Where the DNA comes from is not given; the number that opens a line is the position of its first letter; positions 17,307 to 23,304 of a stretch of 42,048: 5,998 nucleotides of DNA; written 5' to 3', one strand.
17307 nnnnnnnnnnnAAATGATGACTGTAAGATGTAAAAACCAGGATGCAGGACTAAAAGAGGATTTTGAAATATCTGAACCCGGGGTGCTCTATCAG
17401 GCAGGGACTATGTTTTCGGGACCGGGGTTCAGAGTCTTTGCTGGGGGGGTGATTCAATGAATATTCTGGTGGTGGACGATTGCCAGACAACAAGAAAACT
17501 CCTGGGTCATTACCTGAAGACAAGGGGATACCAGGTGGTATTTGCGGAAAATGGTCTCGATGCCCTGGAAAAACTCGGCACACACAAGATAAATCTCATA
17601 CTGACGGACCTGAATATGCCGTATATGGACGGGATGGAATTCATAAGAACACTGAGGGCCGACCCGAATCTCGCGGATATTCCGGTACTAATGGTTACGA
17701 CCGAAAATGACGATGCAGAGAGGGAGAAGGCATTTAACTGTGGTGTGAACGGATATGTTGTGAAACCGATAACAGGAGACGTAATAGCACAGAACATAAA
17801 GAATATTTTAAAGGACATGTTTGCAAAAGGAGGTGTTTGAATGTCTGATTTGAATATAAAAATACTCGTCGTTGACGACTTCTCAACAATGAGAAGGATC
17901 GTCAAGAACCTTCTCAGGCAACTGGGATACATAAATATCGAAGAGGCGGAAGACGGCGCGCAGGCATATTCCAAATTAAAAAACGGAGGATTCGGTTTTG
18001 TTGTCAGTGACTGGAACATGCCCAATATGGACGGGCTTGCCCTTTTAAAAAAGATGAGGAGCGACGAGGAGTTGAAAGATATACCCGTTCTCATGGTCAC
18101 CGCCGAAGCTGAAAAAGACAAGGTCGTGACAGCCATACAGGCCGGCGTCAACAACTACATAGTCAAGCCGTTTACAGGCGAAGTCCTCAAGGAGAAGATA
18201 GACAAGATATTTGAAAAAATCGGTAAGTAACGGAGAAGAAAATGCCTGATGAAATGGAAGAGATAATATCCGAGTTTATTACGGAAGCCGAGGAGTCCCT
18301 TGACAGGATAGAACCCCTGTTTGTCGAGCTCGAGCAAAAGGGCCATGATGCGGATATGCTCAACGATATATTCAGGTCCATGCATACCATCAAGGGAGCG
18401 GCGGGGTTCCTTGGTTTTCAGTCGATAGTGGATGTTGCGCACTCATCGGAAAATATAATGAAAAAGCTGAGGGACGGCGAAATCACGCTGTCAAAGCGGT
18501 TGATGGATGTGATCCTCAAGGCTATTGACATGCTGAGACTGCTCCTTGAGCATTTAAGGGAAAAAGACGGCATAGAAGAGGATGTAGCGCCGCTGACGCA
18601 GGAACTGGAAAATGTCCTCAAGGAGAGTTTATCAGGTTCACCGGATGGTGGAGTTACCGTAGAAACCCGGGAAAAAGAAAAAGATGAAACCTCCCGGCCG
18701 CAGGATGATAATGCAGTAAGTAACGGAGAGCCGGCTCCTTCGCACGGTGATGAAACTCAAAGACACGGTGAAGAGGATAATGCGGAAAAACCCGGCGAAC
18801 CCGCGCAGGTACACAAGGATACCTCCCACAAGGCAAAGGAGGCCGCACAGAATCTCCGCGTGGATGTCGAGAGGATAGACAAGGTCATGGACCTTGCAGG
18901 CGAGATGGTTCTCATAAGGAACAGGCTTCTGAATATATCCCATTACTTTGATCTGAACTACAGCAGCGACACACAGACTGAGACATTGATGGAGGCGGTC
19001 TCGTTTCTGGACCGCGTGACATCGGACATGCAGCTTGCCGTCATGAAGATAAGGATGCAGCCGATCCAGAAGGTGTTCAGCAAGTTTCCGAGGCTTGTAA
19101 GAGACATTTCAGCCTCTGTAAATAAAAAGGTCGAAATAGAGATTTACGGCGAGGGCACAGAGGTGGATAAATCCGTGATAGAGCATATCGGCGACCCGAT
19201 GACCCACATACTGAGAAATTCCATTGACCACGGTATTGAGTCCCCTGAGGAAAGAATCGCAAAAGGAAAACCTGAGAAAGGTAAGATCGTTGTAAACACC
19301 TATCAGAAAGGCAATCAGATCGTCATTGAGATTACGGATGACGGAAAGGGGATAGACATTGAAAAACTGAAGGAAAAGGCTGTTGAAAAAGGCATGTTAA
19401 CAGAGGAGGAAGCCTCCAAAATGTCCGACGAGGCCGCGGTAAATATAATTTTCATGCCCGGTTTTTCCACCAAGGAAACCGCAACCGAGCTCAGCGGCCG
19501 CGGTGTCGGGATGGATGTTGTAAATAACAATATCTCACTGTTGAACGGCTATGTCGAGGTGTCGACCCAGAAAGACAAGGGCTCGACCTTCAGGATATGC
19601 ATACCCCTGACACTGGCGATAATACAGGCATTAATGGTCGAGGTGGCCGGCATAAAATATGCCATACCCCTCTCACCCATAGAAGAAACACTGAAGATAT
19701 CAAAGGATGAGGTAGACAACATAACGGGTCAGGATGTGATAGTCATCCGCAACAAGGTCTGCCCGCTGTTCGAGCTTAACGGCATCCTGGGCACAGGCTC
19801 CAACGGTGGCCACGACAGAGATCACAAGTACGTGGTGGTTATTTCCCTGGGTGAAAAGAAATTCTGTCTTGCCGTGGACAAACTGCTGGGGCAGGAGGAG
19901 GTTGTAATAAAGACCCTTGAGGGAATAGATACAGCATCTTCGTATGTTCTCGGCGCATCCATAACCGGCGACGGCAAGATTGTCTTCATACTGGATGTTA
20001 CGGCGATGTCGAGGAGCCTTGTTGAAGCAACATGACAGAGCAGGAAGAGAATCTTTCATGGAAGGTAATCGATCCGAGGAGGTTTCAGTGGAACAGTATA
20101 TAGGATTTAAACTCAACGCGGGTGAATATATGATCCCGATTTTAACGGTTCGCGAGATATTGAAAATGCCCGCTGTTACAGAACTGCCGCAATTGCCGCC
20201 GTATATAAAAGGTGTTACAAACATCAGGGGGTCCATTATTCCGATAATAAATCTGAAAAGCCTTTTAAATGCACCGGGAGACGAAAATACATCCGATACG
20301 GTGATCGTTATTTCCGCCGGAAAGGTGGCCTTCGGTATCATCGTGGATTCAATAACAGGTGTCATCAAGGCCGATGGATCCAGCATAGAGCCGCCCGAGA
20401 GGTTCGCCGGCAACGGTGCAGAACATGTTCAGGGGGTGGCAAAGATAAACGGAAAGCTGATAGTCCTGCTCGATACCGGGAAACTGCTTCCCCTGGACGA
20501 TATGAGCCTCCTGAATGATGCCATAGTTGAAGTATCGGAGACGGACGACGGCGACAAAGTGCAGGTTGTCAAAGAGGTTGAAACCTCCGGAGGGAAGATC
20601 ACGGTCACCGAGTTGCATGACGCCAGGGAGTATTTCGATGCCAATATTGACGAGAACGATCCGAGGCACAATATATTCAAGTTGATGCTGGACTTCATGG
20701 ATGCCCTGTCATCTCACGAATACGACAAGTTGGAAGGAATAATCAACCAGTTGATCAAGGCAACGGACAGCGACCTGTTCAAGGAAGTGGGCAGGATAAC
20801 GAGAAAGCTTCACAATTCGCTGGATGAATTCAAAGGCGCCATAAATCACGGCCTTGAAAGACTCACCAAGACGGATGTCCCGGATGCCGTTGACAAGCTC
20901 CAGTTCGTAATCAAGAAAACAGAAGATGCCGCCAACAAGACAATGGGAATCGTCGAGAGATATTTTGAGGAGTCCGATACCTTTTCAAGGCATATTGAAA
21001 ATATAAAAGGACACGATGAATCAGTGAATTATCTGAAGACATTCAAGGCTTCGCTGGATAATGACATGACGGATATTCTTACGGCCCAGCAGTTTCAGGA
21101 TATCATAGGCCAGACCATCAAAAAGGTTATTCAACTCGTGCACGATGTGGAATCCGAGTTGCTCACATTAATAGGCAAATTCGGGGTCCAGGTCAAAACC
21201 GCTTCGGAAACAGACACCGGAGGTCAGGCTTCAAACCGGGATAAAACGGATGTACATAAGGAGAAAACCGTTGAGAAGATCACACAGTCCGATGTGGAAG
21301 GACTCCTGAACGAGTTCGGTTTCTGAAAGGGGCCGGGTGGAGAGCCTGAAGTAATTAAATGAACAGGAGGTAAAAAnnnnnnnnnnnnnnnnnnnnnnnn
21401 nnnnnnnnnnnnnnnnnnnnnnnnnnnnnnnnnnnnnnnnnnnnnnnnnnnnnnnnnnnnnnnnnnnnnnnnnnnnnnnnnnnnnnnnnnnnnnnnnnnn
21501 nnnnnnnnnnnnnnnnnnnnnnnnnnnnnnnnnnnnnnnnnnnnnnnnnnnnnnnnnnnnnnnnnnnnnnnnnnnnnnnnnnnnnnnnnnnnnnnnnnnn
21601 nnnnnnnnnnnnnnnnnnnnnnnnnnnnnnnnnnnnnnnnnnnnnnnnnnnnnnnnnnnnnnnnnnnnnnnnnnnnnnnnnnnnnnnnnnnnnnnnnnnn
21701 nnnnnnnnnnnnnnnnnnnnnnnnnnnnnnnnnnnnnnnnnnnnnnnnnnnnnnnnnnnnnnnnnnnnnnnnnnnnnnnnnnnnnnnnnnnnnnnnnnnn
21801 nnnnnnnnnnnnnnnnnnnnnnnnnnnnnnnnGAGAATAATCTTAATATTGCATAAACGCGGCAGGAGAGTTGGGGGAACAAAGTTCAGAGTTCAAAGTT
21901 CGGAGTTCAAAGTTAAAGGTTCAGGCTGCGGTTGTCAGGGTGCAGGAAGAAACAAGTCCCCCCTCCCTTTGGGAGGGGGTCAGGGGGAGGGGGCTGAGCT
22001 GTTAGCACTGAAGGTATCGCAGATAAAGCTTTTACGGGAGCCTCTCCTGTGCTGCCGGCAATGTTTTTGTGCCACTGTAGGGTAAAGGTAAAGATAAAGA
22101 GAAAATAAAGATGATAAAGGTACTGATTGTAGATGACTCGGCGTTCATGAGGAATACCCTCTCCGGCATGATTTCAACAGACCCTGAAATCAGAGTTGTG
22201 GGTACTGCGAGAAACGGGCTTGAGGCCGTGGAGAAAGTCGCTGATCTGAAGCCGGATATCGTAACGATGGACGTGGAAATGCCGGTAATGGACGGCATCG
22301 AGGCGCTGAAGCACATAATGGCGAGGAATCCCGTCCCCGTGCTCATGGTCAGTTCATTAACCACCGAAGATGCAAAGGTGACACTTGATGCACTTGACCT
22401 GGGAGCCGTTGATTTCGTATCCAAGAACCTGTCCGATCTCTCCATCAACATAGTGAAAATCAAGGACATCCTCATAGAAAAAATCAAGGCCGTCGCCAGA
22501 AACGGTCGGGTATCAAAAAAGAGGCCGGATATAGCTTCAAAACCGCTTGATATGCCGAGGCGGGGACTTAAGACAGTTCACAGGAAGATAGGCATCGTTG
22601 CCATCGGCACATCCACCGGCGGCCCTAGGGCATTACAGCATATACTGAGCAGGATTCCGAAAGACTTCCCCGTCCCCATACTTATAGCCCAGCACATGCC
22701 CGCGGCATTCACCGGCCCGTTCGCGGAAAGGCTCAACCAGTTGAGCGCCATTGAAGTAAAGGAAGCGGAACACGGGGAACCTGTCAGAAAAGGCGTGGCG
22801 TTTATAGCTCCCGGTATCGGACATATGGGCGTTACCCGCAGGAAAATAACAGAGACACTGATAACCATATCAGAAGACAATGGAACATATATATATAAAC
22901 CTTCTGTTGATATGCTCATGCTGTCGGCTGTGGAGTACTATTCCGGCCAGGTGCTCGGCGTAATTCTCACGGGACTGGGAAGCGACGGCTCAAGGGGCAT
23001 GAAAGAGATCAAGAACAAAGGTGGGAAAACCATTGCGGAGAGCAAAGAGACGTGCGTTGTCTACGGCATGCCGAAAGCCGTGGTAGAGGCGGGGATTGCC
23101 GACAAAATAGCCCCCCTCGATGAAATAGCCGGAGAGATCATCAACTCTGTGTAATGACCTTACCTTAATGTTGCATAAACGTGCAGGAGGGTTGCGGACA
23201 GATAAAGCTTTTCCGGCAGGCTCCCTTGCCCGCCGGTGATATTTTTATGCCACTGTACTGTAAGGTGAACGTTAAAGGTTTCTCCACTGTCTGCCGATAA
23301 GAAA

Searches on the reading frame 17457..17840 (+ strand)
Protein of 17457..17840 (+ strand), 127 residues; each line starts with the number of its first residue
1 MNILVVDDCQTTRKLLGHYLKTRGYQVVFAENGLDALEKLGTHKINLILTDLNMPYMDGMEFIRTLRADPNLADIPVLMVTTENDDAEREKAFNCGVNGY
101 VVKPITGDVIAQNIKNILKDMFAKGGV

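Call 80: search_protein_families(library=pfam, proteins=[window:17457-17840:+], max_evalue=0.00001)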
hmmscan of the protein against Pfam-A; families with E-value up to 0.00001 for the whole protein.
window:17457-17840:+ (127 aa): 1 family
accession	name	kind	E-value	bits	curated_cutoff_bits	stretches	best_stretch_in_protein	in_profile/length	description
PF00072.30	Response_reg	-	2.5e-29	102.1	30.2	1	3-114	1-110/111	Response regulator receiver domain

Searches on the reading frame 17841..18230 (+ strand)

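Call 80: search_protein_families(library=pfam, proteins=[window:17841-18230:+], max_evalue=0.00001)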
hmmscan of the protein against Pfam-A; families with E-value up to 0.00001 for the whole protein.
window:17841-18230:+ (129 aa): 1 family
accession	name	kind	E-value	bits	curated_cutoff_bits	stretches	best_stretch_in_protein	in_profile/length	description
PF00072.30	Response_reg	-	1.4e-31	109.4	30.2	1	8-120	1-110/111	Response regulator receiver domain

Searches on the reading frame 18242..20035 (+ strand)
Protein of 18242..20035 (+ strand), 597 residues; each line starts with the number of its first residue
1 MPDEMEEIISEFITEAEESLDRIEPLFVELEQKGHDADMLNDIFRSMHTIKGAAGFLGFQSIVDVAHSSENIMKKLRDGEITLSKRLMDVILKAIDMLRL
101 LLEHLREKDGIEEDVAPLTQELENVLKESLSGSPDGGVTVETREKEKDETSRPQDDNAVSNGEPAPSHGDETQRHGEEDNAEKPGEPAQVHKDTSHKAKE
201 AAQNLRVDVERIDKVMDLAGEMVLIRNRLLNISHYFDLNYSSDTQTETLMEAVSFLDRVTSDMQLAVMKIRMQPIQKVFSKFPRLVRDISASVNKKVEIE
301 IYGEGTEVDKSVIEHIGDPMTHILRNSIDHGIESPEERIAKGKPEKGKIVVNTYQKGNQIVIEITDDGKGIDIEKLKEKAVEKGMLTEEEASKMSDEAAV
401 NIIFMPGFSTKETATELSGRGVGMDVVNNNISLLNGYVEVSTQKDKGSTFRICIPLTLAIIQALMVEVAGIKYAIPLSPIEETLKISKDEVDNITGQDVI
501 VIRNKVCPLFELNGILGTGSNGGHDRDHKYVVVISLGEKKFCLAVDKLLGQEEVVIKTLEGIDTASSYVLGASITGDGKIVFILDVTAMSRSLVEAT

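Call 80: search_protein_families(library=pfam, proteins=[window:18242-20035:+], max_evalue=0.00001)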
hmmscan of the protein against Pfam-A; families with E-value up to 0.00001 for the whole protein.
window:18242-20035:+ (597 aa): 4 families
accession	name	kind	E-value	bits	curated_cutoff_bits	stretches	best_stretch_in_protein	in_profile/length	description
PF01584.24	CheW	-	8.3e-25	87.5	23.5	1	462-591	1-135/138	CheW-like domain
PF02518.31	HATPase_c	-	3.1e-18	66.7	26.4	1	319-457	5-110/111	Histidine kinase-, DNA gyrase B-, and HSP90-like ATPase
PF01627.28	Hpt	-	1.8e-16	60.6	24.6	1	7-99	1-82/84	Hpt domain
PF02895.20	H-kinase_dim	-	3.7e-16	59.8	23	1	203-270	2-68/68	Signal transducing histidine kinase, homodimeric domain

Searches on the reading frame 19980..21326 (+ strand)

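Call 80: search_protein_families(library=pfam, proteins=[window:19980-21326:+], max_evalue=0.00001)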
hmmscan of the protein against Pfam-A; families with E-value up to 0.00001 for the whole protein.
window:19980-21326:+ (448 aa): 2 families
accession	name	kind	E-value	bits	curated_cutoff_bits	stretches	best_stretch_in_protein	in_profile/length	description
PF01584.24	CheW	-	4.4e-35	120.7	23.5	1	39-170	1-134/138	CheW-like domain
PF04344.18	CheZ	-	1.2e-34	120.5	30.7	2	352-448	107-203/203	Chemotaxis phosphatase, CheZ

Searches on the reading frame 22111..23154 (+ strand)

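Call 80: search_protein_families(library=pfam, proteins=[window:22111-23154:+], max_evalue=0.00001)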
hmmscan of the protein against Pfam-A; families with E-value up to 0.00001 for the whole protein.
window:22111-23154:+ (347 aa): 2 families
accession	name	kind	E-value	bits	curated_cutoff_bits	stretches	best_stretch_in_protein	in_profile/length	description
PF01339.22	CheB_methylest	-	1.4e-64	217.4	24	1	163-343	1-174/174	CheB methylesterase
PF00072.30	Response_reg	-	2.6e-23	82.8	30.2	1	4-108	1-102/111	Response regulator receiver domain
